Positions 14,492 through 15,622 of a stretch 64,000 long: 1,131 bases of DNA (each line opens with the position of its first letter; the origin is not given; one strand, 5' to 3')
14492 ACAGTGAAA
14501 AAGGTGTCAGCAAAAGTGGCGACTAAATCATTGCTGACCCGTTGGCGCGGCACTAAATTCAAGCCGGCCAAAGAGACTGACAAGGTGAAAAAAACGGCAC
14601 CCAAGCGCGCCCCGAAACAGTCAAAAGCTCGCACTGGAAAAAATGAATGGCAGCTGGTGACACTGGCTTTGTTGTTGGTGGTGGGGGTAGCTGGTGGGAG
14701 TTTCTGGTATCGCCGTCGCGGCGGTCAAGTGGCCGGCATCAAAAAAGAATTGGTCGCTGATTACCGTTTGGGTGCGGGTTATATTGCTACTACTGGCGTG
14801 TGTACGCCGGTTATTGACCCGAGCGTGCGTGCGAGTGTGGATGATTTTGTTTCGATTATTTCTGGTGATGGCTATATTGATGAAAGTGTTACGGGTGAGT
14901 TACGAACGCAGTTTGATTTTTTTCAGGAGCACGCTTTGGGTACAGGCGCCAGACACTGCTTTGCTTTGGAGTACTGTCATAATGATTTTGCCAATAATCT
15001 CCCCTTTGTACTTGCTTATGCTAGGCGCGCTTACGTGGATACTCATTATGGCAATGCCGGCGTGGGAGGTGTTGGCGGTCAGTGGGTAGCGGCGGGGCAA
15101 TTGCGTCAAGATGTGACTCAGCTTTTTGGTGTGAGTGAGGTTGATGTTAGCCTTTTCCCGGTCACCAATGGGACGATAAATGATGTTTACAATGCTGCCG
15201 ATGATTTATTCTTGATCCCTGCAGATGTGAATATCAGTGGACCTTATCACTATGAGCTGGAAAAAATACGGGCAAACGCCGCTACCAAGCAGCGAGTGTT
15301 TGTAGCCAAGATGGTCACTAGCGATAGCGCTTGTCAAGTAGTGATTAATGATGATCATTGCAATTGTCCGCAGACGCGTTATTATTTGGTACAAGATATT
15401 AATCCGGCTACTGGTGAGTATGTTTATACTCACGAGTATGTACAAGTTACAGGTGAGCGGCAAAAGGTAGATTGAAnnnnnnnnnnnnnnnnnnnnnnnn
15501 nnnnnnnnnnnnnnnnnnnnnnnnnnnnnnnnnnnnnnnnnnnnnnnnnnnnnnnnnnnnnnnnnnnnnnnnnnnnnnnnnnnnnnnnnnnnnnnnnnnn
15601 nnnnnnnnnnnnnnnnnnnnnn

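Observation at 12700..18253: Operon of two type IV pilin-like genes followed by a tandem triplet of paralogous single-pass membrane proteins with a shared 6-Cys ectodomain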

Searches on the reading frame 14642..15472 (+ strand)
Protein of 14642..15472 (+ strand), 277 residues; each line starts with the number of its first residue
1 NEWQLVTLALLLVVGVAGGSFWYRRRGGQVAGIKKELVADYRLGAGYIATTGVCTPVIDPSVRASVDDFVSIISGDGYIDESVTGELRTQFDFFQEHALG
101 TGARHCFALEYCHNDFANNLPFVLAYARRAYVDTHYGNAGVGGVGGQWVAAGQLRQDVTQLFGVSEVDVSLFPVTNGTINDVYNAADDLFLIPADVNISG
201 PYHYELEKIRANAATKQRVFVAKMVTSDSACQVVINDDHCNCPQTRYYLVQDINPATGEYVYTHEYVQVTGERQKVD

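Call 13: find_homologous_proteins(query=window:14642-15472:+, max_evalue=0.01)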
Query seq(277 aa) (277 aa): 2 proteins with E <= 0.01 among 1704 candidates.
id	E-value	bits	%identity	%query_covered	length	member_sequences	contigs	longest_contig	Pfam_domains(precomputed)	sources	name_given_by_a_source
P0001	7.5e-185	631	100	100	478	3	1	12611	-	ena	-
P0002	1.8e-70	256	47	91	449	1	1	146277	-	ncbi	-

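Call 15: find_encoding_contigs(protein=P0002, flank=10000, max_places=4)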
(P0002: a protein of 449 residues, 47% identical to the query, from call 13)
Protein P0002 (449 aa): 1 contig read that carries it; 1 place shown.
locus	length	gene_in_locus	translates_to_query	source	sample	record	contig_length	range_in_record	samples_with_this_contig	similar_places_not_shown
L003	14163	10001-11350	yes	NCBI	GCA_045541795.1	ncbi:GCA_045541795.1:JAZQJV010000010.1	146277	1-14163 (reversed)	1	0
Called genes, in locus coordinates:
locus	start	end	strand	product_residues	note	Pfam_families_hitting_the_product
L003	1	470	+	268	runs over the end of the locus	PF01458:SUFBD_core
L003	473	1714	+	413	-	PF00266:Aminotran_5, PF00155:Aminotran_1_2 (weak), PF01053:Cys_Met_Meta_PP, PF01041:DegT_DnrJ_EryC1 (faint)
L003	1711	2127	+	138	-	PF01592:NifU_N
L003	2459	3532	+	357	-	PF02646:RmuC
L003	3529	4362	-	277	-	PF00149:Metallophos, PF12850:Metallophos_2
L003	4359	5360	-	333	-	PF01210:NAD_Gly3P_dh_N, PF02558:ApbA (weak), PF07479:NAD_Gly3P_dh_C, PF20618:GPD_NAD_C_bact (weak)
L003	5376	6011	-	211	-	-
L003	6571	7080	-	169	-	-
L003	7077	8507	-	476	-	PF00270:DEAD, PF00271:Helicase_C, PF16124:RecQ_Zn_bind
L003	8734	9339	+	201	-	PF07963:N_methyl (weak)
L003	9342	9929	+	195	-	-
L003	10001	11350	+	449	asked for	-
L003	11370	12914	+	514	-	-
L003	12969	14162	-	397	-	?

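Call 21: find_homologous_proteins(query=A2, max_evalue=0.01)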
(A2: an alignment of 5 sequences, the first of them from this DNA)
Query A2 (5 sequences) (277 aa, profile of the alignment): 2 proteins with E <= 0.01 among 8000 candidates.
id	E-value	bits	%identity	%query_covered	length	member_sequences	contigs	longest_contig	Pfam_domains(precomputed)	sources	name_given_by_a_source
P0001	1.8e-123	430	100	100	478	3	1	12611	-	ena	-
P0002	4.2e-117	409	47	91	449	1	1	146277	-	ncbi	-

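Call 27: find_related_loci(query=A4, collection=genome_contigs, flank=10000)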
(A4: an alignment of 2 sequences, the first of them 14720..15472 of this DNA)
Query A4 (251 aa) in genome_contigs; peptide patterns used: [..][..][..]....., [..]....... (x = any residue, [..] = any of these).
156 stretches matched a pattern; 1 encode a relative of the query (tblastn E <= 1e-3); 1 distinct loci.
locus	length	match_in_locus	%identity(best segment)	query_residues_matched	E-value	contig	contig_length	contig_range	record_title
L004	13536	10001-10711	49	10-243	2e-74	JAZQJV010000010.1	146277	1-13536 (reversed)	MAG: Patescibacteria group bacterium isolate T1900044616_TS20190082.MAGScoT_cleanbin_000078 SGB_856_k141_2107505, whole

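Call 30: predict_structure(alignment_id=A3)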
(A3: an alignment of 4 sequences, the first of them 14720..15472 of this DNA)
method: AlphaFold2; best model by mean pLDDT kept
length: 251 residues; sequences in the alignment: 4
mean_pLDDT: 60.1   pTM: 0.60
mean pLDDT of the five models: 60.1, 58.6, 50.2, 48.8, 35.7
residues with pLDDT >= 90: 22; 70-90: 78; 50-70: 52; < 50: 99
segments of 3 or more residues with pLDDT < 50: 1-22, 74-79, 92-98, 100-102, 109-126, 135-173
pLDDT, mean of each block of 10 residues (from residue 1): 25 31 58 76 89 91 78 50 65 46 50 37 47 45 34 33 34 63 90 87 65 79 79 72 79 66
secondary structure, 60 per line:
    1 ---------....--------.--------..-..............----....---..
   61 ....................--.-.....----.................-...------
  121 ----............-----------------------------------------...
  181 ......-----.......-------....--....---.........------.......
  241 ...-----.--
elements in order: H10-13 H34-47 E52-55 H59-80 E85-89 H94-110 H125-136 E178-186 E192-198 E206-209 E212-215 E219-227 E234-243

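Call 31: search_protein_representatives(alignment_id=A3)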
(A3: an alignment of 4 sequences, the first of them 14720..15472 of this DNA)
Query: 4 sequences, 286 profile positions. Proteins with E-value up to 0.001 (for the whole library): 20; up to 1e-10: 16; up to 1e-30: 8. The best 20 are listed.
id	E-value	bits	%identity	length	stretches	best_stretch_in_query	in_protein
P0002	1.8e-114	398.4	-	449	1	5-278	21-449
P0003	3.0e-105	368.1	-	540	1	1-286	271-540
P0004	7.1e-93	327.5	-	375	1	22-283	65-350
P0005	7.3e-76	271.7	-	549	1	32-278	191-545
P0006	8.6e-55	202.6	-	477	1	41-279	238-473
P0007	2.4e-32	128.9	-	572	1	33-283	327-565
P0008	3.9e-31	124.9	-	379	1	2-279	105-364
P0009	1.0e-30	123.5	-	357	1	3-278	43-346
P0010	1.8e-28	116.2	-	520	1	14-281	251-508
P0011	1.8e-27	112.9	-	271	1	58-275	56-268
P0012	2.0e-26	109.5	-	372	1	43-278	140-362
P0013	2.8e-22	95.9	-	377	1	27-277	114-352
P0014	3.2e-21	92.4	-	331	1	55-272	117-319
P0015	9.0e-19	84.4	-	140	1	143-278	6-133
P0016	5.0e-18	81.9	-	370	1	56-277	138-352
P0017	1.9e-13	66.9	-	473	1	11-278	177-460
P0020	1.3e-05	41.2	-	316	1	85-273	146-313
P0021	7.4e-05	38.7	-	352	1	154-266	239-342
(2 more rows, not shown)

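Call 34: find_encoding_contigs(protein=P0005, flank=10000, max_places=3)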
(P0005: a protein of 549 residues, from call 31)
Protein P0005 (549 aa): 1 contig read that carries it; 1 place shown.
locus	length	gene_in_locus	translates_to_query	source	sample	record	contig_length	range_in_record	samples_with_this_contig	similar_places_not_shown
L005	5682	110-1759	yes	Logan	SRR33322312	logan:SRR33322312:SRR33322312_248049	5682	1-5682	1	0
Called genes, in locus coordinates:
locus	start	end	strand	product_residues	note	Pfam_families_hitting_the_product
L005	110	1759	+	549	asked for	-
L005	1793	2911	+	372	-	-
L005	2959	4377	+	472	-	-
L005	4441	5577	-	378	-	PF00579:tRNA-synt_1b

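Call 35: find_encoding_contigs(protein=P0006, flank=10000, max_places=3)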
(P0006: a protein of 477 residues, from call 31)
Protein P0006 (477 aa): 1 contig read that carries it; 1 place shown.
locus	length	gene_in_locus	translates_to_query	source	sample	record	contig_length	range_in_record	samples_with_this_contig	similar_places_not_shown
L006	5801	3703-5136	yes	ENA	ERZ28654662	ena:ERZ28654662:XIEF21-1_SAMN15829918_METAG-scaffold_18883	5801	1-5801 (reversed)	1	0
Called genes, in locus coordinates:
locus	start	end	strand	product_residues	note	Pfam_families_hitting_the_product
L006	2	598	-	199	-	?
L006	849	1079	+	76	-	PF00253:Ribosomal_S14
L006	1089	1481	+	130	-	PF00410:Ribosomal_S8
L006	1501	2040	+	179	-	PF00347:Ribosomal_L6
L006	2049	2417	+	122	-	PF00861:Ribosomal_L18p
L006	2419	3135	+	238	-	PF00333:Ribosomal_S5, PF03719:Ribosomal_S5_C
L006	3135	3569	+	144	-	PF00828:Ribosomal_L27A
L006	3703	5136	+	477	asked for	-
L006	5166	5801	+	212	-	?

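Call 36: find_encoding_contigs(protein=P0013, flank=10000, max_places=3)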
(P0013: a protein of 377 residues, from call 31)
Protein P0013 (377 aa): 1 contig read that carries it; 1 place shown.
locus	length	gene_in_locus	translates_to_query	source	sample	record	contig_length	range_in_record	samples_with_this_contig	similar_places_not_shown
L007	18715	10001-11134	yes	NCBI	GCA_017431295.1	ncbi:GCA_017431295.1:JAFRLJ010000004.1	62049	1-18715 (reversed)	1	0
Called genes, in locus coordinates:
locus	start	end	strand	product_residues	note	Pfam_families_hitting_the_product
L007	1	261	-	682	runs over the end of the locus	-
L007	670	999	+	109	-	PF00338:Ribosomal_S10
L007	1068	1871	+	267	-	PF00297:Ribosomal_L3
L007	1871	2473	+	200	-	PF00573:Ribosomal_L4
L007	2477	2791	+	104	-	PF00276:Ribosomal_L23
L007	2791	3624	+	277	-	PF00181:Ribosomal_L2_N, PF03947:Ribosomal_L2_C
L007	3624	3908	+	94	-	PF00203:Ribosomal_S19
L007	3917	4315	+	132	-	PF00237:Ribosomal_L22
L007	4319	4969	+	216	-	PF07650:KH_2, PF05316:VAR1, PF00189:Ribosomal_S3_C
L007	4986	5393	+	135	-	PF00252:Ribosomal_L16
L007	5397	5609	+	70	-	PF00831:Ribosomal_L29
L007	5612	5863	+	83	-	PF00366:Ribosomal_S17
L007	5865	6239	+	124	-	PF00238:Ribosomal_L14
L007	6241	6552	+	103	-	PF22682:Ribosomal_uL24m-like (weak), PF00467:KOW, PF17136:ribosomal_L24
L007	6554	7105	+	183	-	PF00281:Ribosomal_L5, PF00673:Ribosomal_L5_C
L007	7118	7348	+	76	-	PF00253:Ribosomal_S14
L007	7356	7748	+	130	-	PF00410:Ribosomal_S8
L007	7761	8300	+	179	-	PF00347:Ribosomal_L6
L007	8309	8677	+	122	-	PF00861:Ribosomal_L18p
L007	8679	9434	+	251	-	PF00333:Ribosomal_S5, PF03719:Ribosomal_S5_C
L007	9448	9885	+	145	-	PF00828:Ribosomal_L27A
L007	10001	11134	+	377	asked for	-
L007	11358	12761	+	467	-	-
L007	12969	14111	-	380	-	PF00579:tRNA-synt_1b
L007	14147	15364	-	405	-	-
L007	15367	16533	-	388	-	PF13641:Glyco_tranf_2_3, PF00535:Glycos_transf_2, PF10111:Glyco_tranf_2_2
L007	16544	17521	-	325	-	PF00535:Glycos_transf_2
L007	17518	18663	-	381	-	PF13450:NAD_binding_8, PF03275:GLF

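Call 37: find_encoding_contigs(protein=P0017, flank=10000, max_places=3)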
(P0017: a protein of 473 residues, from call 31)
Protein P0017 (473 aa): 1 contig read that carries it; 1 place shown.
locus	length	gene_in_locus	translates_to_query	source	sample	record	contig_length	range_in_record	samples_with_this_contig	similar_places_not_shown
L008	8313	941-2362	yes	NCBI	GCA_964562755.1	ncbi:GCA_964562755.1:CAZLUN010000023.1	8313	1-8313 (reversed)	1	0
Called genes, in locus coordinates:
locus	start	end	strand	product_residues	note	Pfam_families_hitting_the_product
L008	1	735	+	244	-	?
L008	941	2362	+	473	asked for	-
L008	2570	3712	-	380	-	PF00579:tRNA-synt_1b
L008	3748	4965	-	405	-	-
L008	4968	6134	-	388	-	PF13641:Glyco_tranf_2_3, PF00535:Glycos_transf_2, PF10111:Glyco_tranf_2_2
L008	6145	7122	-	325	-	PF00535:Glycos_transf_2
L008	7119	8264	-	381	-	PF13450:NAD_binding_8, PF03275:GLF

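Call 43: search_solved_structures(query=A5, max_evalue=10)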
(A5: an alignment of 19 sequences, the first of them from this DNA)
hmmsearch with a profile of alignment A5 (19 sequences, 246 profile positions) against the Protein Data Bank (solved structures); distinct sequences matched with E-value up to 10: 3.
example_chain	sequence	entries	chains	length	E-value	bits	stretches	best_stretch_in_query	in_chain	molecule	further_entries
2lr0_A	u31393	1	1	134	0.62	13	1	36-83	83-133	P-loop ntpase fold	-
2lrh_A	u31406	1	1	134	0.75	12.7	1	35-83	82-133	De novo designed protein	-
2lci_A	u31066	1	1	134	0.76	12.7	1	35-83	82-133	Protein OR36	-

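Call 44: find_encoding_contigs(protein=P0014, flank=10000, max_places=3)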
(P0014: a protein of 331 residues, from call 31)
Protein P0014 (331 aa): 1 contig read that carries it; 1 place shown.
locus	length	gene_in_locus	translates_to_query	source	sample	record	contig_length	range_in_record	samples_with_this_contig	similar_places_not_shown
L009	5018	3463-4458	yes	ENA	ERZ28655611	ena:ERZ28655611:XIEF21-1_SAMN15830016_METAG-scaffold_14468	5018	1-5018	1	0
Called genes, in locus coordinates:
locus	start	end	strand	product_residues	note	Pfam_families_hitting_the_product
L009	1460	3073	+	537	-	PF04326:SLFN_AlbA_2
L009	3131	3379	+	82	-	-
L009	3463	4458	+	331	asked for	-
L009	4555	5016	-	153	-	?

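Call 45: find_encoding_contigs(protein=P0016, flank=10000, max_places=3)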
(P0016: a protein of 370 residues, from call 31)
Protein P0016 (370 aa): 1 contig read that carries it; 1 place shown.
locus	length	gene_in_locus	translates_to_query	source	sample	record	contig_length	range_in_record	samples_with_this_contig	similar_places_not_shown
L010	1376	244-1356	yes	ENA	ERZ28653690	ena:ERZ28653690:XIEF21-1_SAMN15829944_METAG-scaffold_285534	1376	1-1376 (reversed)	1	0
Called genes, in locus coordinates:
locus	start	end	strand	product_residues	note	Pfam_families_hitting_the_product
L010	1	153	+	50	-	?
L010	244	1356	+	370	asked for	-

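Call 46: find_encoding_contigs(protein=P0020, flank=10000, max_places=3)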
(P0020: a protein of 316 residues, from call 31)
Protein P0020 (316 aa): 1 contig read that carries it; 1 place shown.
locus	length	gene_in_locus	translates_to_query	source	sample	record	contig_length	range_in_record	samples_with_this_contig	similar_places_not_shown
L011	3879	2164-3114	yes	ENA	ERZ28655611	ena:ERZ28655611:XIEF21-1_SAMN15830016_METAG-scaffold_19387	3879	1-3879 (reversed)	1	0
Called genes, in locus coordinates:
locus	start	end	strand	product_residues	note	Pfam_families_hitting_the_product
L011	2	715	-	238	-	?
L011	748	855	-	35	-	-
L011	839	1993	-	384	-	PF00579:tRNA-synt_1b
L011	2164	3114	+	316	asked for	-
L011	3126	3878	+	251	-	?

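Call 47: predict_structure(alignment_id=A5)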
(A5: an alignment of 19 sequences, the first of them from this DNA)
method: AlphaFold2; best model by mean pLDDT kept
length: 254 residues; sequences in the alignment: 19
mean_pLDDT: 85.2   pTM: 0.83
mean pLDDT of the five models: 85.2, 84.9, 84.8, 84.5, 82.5
residues with pLDDT >= 90: 154; 70-90: 58; 50-70: 20; < 50: 22
segments of 3 or more residues with pLDDT < 50: 1-22
pLDDT, mean of each block of 10 residues (from residue 1): 34 36 75 92 98 98 97 86 89 94 91 74 87 96 86 68 90 73 98 98 85 91 98 97 96 90
secondary structure, 60 per line:
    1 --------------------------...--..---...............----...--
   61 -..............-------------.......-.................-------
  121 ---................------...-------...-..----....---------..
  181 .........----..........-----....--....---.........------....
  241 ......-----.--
elements in order: E27-29 H37-51 E56-58 H62-75 E89-92 H97-113 E124-127 H128-139 E166-169 E179-189 E194-203 E209-212 E215-218 E222-230 E237-246

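Call 57: fold_search(model_id=the predicted structure, library=pdb)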
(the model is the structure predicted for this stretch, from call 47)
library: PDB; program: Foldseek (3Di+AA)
matches with E <= 10: 809; with E <= 0.001: 0
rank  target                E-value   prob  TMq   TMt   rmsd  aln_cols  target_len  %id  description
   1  4bv8_B                1.7e-01  0.18  0.10  0.09  14.5        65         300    9  Crystal structure of the apo form of mouse Mu-crystallin. (released 2014-02-05)
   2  4bva_A                2.0e-01  0.16  0.10  0.09  14.0        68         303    9  Crystal structure of the NADPH-T3 form of mouse Mu-crystallin. (released 2014-02-05)
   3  2vwd_A                2.7e-01  0.08  0.12  0.08  18.1       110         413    7  Nipah Virus Attachment Glycoprotein (released 2008-10-07)
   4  4bva_B                2.8e-01  0.13  0.11  0.09  13.8        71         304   10  Crystal structure of the NADPH-T3 form of mouse Mu-crystallin. (released 2014-02-05)
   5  4bv9_A                3.0e-01  0.14  0.10  0.09  14.1        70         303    8  Crystal structure of the NADPH form of mouse Mu-crystallin. (released 2014-02-05)
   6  1obp_A                3.2e-01  0.08  0.09  0.14  17.4        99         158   10  ODORANT-BINDING PROTEIN FROM BOVINE NASAL MUCOSA (released 1996-10-14)
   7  1g85_A                3.2e-01  0.08  0.09  0.13  17.1        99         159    9  CRYSTAL STRUCTURE OF BOVINE ODORANT BINDING PROTEIN COMPLEXED WITH IS NATURAL LIGAND (released 2002-06-26)
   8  9ehu_A                3.6e-01  0.06  0.11  0.07  16.5       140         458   11  Crystal structure of the Gamak virus attachment protein head domain (released 2025-03-12)
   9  5nrl_B                3.6e-01  0.03  0.13  0.04  21.7       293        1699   14  Structure of a pre-catalytic spliceosome (released 2017-05-31)
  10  2owp_A                3.8e-01  0.69  0.20  0.37   3.6        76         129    4  Crystal structure of a cystatin-like fold protein (bxe_b1374) from burkholderia xenovorans lb400 at 2.00 A resolution (released 2007-02-27)
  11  1cew                  4.0e-01  0.35  0.18  0.36   8.6        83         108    6  THE 2.0 ANGSTROMS X-RAY CRYSTAL STRUCTURE OF CHICKEN EGG WHITE CYSTATIN AND ITS POSSIBLE MODE OF INTERACTION WITH CYSTEI (released 1994-01-31)
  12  3fsd                  4.2e-01  0.41  0.19  0.34   4.0        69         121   16  Crystal structure of NTF2-like protein of unknown function in nutrient uptake (YP_427473.1) from RHODOSPIRILLUM RUBRUM A (released 2009-02-10)
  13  1hn2_B                4.2e-01  0.08  0.10  0.15  16.9        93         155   10  CRYSTAL STRUCTURE OF BOVINE OBP COMPLEXED WITH AMINOANTHRACENE (released 2001-12-05)
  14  5fq7_E                4.5e-01  0.02  0.09  0.14  17.9       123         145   12  Crystal structure of the SusCD complex BT2261-2264 from Bacteroides thetaiotaomicron (released 2016-12-21)
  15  6yfo_AA               5.1e-01  0.16  0.16  0.28  13.9        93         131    9  Virus-like particle of bacteriophage GQ-907 (released 2020-09-02)
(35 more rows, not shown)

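Call 59: find_homologous_proteins(query=A5, max_evalue=0.01)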
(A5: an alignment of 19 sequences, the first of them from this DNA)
Query A5 (19 sequences) (254 aa, profile of the alignment): 3 proteins with E <= 0.01 among 8000 candidates.
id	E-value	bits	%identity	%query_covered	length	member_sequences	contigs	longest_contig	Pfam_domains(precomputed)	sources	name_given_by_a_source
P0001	6.1e-75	270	100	100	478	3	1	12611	-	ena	-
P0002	4.6e-73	264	49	93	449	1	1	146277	-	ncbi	-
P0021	1.2e-51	194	22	40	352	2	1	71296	-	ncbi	-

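Call 60: find_encoding_contigs(protein=P0021, flank=10000, max_places=3)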
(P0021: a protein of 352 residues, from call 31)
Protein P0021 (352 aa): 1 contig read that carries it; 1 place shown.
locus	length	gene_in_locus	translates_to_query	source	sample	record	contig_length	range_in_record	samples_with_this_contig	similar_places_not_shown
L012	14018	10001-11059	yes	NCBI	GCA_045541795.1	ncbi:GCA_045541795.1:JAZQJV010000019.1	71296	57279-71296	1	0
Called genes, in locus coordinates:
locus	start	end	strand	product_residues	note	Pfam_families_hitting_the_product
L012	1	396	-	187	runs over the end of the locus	PF01966:HD (weak)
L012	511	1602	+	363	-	PF00575:S1 (weak), PF23459:S1_RRP5 (faint), PF00575:S1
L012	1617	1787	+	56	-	-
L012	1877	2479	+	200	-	-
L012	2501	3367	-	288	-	PF02195:ParB_N, PF17762:HTH_ParB, PF08535:KorB (weak)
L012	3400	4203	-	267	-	PF02673:BacA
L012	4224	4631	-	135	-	PF01219:DAGK_prokar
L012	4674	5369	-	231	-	PF13489:Methyltransf_23, PF08241:Methyltransf_11, PF08242:Methyltransf_12, PF13649:Methyltransf_25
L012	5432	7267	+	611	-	PF04055:Radical_SAM (weak), PF16199:Radical_SAM_C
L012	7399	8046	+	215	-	PF03167:UDG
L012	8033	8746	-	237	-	PF13189:Cytidylate_kin2, PF02224:Cytidylate_kin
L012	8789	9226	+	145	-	PF01668:SmpB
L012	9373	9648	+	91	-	PF00216:Bac_DNA_binding, PF18291:HU-HIG (weak)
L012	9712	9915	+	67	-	PF00471:Ribosomal_L33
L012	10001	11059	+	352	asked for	-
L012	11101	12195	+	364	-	PF02129:Peptidase_S15 (faint), PF00561:Abhydrolase_1, PF12146:Hydrolase_4, PF12697:Abhydrolase_6, PF00326:Peptidase_S9 (faint)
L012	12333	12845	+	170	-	-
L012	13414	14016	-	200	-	?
